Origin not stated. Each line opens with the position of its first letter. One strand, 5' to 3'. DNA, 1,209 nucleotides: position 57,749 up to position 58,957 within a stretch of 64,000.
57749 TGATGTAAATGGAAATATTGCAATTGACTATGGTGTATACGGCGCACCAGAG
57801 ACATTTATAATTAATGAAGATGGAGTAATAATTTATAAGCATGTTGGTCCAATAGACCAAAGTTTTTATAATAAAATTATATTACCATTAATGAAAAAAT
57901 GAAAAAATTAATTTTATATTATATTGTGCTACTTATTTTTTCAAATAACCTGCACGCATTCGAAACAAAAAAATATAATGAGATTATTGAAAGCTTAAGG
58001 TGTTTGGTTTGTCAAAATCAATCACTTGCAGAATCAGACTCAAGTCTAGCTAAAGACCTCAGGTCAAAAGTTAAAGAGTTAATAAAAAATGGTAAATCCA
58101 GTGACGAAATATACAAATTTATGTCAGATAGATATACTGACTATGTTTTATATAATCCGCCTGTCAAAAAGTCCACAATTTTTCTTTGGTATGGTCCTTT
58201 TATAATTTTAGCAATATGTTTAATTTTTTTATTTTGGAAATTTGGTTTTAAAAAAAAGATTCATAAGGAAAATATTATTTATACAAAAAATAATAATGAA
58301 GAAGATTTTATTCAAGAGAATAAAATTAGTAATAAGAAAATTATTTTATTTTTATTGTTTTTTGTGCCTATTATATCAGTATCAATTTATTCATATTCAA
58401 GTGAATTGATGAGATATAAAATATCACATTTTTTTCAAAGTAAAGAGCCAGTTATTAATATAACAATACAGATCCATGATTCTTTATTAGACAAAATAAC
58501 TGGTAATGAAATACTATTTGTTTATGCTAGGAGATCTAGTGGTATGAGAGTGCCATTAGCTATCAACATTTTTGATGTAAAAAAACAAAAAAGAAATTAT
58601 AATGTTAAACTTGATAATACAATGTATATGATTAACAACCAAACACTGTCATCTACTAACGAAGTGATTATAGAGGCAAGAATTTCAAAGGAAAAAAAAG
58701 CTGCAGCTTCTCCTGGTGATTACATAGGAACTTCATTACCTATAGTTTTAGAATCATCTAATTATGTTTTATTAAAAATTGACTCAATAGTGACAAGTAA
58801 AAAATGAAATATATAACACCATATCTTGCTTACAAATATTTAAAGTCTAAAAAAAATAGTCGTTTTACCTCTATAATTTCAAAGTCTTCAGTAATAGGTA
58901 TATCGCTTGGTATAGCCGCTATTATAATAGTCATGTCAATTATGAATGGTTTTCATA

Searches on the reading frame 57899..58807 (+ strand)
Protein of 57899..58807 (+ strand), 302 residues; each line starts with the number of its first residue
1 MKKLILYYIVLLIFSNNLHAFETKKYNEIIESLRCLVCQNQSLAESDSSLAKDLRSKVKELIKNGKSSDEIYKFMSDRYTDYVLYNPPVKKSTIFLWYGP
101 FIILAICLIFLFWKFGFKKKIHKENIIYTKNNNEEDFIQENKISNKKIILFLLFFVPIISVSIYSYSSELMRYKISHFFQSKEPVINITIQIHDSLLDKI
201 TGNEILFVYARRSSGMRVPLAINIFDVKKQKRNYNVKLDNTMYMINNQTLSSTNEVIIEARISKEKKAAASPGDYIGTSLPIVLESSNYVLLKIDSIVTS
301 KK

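Call 57: search_protein_families(library=ncbifam, proteins=[window:57899-58807:+], max_evalue=1e-10)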
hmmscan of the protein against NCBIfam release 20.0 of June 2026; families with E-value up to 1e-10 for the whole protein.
window:57899-58807:+ (302 aa): 1 family
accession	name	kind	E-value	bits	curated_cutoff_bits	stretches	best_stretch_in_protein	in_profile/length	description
TIGR03147.1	cyt_nit_nrfF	exception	3.9e-27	94.4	159.2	1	24-110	32-118/126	heme lyase NrfEFG subunit NrfF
